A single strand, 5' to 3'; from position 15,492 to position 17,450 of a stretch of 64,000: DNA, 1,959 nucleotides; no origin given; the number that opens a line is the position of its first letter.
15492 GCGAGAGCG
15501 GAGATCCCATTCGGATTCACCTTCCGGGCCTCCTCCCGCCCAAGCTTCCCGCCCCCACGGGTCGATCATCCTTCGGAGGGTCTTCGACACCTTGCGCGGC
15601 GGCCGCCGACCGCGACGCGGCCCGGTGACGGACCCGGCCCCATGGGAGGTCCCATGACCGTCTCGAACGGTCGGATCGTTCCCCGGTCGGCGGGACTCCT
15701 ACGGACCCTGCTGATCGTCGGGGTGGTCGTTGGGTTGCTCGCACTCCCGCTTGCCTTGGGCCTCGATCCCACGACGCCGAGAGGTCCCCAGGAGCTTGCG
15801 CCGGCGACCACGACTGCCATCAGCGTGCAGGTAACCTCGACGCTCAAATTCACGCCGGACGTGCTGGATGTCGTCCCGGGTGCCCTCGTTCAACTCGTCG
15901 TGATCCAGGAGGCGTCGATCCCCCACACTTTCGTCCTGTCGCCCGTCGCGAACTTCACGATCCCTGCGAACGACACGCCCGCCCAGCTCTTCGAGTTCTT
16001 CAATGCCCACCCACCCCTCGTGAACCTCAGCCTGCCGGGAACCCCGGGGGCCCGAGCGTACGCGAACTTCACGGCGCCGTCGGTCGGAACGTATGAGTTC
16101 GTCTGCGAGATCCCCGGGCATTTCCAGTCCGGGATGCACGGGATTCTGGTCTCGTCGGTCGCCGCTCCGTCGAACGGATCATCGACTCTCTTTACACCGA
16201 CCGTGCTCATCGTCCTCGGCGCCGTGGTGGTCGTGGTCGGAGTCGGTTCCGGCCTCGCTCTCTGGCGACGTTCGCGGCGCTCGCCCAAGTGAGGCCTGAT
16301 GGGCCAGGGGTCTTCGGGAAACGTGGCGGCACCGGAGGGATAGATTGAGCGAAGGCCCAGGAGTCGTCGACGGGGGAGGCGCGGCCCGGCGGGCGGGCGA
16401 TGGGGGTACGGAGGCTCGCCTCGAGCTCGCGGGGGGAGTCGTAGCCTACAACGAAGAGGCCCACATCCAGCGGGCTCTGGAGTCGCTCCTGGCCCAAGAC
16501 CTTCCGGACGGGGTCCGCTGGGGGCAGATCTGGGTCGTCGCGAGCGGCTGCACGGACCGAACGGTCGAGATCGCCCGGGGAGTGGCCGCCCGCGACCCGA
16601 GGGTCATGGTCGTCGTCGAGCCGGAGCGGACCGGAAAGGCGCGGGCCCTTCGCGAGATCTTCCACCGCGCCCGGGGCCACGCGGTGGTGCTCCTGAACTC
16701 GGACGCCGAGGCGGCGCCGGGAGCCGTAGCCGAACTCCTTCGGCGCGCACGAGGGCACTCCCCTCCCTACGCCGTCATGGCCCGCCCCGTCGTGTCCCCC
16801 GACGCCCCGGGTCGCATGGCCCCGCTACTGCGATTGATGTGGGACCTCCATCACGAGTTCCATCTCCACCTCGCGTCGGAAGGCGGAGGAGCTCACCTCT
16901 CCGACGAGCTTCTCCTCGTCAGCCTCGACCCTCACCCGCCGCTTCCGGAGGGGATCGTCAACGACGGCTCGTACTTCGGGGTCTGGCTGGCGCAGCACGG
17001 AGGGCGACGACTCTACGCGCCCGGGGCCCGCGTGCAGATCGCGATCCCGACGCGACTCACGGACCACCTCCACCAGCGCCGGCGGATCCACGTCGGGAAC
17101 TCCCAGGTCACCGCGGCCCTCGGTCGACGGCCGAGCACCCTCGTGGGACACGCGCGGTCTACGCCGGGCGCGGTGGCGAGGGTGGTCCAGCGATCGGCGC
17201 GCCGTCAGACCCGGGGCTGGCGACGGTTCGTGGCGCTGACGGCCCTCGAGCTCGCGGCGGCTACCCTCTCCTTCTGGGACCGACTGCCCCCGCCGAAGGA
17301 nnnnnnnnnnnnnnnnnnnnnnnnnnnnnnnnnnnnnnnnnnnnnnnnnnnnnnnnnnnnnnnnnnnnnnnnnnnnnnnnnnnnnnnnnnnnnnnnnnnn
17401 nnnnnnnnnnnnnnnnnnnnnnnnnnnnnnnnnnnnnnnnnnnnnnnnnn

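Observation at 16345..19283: GT2 glycosyltransferase fused to a Pol-beta-type minimal nucleotidyltransferase, followed by a Trm112-ribbon methyltransferase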

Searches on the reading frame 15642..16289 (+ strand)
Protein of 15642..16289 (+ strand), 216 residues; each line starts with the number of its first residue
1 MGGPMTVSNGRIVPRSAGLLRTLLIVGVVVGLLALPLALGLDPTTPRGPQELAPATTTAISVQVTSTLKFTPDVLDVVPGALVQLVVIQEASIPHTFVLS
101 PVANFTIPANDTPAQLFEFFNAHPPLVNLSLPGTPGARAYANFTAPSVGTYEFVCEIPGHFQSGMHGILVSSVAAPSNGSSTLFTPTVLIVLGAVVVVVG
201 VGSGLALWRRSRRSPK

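Call 7: search_protein_families(library=pfam, proteins=[window:15642-16289:+], max_evalue=0.1)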
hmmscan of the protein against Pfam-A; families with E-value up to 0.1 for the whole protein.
window:15642-16289:+ (216 aa): 4 families
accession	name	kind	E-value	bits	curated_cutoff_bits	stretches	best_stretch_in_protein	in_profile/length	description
PF00127.26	Copper-bind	-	9.4e-05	23.2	21.2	1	61-169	6-96/99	Copper binding proteins, plastocyanin/azurin family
PF13473.12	Cupredoxin_1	-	0.00035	21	27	1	56-160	19-97/104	Cupredoxin-like domain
PF06525.17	SoxE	-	0.00037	20.5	21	1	136-176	103-145/149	Sulfocyanin (SoxE) domain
PF07731.20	Cu-oxidase_2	-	0.088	13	20.4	0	68-170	28-132/137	Multicopper oxidase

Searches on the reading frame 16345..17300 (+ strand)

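Call 51: search_solved_structures(query=window:16345-17300:+, max_evalue=0.01, show_alignments=2)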
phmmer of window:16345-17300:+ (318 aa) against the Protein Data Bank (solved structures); distinct sequences matched with E-value up to 0.01: 2.
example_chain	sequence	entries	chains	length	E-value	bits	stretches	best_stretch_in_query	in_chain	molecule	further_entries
6yv7_B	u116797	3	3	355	2e-05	27.6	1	32-121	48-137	Glycosyl transferase, family 2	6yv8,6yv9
6yv7_A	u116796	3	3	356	2e-05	27.6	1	32-121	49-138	Glycosyl transferase, family 2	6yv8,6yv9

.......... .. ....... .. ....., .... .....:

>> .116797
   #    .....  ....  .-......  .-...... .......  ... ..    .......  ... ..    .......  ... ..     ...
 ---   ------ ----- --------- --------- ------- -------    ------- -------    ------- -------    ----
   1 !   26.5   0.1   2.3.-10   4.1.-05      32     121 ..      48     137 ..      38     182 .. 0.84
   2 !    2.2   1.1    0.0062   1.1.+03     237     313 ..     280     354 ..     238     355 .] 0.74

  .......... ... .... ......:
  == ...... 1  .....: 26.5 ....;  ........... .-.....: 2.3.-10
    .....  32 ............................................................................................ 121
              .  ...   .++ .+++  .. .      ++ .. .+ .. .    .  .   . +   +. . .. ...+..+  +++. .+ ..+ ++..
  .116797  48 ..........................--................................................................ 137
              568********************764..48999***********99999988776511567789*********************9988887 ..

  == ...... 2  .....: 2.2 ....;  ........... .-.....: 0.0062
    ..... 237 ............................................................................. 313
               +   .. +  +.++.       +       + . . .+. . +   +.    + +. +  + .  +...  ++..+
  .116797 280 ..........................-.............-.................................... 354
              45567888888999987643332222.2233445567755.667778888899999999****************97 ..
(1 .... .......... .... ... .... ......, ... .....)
